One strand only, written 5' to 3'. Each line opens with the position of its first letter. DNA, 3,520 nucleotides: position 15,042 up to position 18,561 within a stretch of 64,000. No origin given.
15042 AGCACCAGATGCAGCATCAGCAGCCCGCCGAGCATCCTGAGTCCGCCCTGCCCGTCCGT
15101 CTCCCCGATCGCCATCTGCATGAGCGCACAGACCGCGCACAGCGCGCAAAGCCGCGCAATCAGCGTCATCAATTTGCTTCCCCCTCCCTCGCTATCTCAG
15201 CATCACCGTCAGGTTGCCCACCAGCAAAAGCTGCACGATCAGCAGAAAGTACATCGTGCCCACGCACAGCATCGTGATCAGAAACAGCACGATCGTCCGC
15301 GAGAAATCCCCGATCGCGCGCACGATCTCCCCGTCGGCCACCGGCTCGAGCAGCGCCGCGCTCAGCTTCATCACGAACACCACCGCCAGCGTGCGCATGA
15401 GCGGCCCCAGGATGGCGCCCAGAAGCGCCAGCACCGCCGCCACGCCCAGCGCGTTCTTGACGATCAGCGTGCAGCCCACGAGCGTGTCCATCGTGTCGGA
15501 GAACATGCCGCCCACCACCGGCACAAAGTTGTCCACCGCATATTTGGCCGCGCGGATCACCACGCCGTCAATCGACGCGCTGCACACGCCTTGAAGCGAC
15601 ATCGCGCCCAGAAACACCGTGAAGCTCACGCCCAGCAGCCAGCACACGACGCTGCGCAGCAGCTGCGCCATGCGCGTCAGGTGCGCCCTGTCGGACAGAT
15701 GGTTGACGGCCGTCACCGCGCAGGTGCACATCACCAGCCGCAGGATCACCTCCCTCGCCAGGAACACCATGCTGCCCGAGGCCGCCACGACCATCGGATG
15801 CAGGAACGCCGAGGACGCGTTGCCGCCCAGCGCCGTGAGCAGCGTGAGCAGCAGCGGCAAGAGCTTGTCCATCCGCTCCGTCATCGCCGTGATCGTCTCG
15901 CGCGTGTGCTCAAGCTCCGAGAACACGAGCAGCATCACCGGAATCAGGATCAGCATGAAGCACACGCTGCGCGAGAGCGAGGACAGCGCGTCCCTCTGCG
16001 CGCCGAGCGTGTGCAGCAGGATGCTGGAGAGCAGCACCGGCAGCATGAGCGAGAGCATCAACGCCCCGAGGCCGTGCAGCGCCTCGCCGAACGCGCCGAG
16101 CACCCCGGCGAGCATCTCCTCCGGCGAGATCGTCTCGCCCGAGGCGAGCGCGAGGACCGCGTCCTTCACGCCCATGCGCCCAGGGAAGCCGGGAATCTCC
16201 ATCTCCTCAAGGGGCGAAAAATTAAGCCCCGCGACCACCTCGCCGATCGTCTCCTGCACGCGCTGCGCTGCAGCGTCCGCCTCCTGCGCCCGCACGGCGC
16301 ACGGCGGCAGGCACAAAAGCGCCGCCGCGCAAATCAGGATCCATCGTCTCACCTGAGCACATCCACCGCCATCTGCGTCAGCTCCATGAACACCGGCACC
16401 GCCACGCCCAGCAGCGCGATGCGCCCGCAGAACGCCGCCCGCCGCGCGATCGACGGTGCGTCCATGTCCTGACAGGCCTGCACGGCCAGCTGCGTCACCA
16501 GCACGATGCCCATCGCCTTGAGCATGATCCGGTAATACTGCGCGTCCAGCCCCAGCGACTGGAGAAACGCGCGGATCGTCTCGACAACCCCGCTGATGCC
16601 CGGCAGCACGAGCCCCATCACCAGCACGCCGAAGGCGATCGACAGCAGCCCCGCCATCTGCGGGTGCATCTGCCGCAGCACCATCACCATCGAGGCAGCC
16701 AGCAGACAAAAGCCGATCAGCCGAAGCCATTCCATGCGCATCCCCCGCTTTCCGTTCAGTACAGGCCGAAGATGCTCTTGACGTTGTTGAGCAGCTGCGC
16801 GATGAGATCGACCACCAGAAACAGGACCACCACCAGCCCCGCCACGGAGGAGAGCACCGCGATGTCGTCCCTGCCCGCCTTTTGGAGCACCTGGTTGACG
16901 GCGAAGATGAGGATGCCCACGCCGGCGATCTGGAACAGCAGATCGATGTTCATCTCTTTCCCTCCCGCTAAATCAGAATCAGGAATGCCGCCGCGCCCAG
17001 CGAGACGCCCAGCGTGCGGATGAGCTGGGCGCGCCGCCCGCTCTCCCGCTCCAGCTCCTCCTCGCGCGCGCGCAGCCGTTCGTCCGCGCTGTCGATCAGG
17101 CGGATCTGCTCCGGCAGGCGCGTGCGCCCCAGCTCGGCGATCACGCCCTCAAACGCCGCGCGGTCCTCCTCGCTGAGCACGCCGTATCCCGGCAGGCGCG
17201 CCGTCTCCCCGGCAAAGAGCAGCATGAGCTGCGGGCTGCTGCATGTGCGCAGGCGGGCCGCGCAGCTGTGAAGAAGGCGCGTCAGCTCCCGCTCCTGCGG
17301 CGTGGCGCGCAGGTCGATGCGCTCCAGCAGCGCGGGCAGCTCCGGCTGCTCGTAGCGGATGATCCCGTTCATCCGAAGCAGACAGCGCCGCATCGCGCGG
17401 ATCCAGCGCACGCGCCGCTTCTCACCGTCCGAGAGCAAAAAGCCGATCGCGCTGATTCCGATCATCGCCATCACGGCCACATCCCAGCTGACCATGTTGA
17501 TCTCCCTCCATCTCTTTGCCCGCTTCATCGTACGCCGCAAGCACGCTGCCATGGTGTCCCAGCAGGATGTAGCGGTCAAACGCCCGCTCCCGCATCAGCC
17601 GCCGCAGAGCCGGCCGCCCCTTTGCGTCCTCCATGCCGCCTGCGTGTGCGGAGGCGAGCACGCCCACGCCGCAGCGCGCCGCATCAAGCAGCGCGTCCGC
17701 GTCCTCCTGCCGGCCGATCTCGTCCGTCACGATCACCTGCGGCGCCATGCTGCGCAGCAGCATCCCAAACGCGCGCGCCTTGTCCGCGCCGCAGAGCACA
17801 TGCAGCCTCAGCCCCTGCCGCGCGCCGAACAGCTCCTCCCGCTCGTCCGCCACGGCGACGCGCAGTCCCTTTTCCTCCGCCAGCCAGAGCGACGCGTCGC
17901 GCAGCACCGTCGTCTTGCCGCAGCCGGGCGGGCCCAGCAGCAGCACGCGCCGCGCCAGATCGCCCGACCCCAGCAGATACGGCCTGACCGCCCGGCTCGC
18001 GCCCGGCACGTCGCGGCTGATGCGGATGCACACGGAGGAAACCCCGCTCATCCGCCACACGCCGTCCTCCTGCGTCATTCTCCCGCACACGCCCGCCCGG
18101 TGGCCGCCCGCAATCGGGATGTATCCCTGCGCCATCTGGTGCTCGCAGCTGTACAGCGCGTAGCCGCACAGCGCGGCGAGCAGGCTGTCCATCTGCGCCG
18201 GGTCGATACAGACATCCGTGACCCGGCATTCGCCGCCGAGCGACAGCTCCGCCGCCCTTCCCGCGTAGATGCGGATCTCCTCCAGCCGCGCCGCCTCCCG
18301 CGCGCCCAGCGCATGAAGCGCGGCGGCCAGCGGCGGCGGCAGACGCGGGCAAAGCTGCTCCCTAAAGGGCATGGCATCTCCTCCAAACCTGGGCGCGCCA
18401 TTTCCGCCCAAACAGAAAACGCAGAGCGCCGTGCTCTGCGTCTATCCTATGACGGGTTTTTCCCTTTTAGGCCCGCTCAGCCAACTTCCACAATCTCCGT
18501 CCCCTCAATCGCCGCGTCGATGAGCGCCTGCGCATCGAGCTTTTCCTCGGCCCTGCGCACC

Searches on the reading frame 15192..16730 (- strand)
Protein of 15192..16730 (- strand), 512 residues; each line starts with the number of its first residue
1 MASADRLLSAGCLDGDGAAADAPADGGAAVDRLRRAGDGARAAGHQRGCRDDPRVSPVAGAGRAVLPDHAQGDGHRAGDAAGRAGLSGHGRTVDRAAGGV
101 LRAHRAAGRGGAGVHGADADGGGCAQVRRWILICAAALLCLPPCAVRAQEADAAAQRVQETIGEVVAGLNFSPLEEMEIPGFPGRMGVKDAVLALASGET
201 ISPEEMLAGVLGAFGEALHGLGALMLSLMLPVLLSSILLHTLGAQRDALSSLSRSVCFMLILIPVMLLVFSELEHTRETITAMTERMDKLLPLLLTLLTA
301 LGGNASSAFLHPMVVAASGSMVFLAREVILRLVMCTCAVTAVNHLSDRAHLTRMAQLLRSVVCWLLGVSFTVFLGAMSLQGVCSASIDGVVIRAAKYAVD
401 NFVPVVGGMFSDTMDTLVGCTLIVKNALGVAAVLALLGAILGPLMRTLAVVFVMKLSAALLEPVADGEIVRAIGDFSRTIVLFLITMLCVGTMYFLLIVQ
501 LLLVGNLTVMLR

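Call 53: search_protein_families(library=pfam, proteins=[window:15192-16730:-], max_evalue=0.01)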
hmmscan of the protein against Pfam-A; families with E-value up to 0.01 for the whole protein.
window:15192-16730:- (512 aa): 1 family
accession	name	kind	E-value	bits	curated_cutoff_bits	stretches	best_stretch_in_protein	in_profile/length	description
PF09546.15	Spore_III_AE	-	3e-66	224.3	27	1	189-501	4-317/321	Stage III sporulation protein AE (spore_III_AE)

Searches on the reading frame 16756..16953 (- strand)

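Call 53: search_protein_families(library=pfam, proteins=[window:16756-16953:-], max_evalue=0.01)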
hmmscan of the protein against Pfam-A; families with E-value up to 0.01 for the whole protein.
window:16756-16953:- (65 aa): 1 family
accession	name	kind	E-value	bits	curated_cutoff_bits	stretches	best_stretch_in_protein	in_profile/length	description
PF06686.16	SpoIIIAC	-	2.3e-13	50.5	24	1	6-61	1-56/56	Stage III sporulation protein AC/AD protein family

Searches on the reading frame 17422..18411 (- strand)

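Call 76: search_protein_families(library=pfam, proteins=[window:17422-18411:-], max_evalue=0.001)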
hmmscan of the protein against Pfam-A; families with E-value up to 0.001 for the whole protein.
window:17422-18411:- (329 aa): 5 families
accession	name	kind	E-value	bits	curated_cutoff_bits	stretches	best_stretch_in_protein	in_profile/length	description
PF19568.5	Spore_III_AA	-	1.2e-49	169.5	27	1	71-299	62-304/306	Sporulation stage III, protein AA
PF00437.27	T2SSE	-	3.4e-07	29.7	24.9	1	156-263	145-251/370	Type II/IV secretion system protein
PF25199.1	nSTAND_NTPase5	-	3.8e-05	24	34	1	153-193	41-81/145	Novel STAND NTPase 5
PF00004.35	AAA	-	0.00041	21.2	21.2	1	156-233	1-67/131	ATPase family associated with various cellular activities (AAA)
PF07728.20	AAA_5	-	0.0009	19.7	22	0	156-235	2-78/139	AAA domain (dynein-related subfamily)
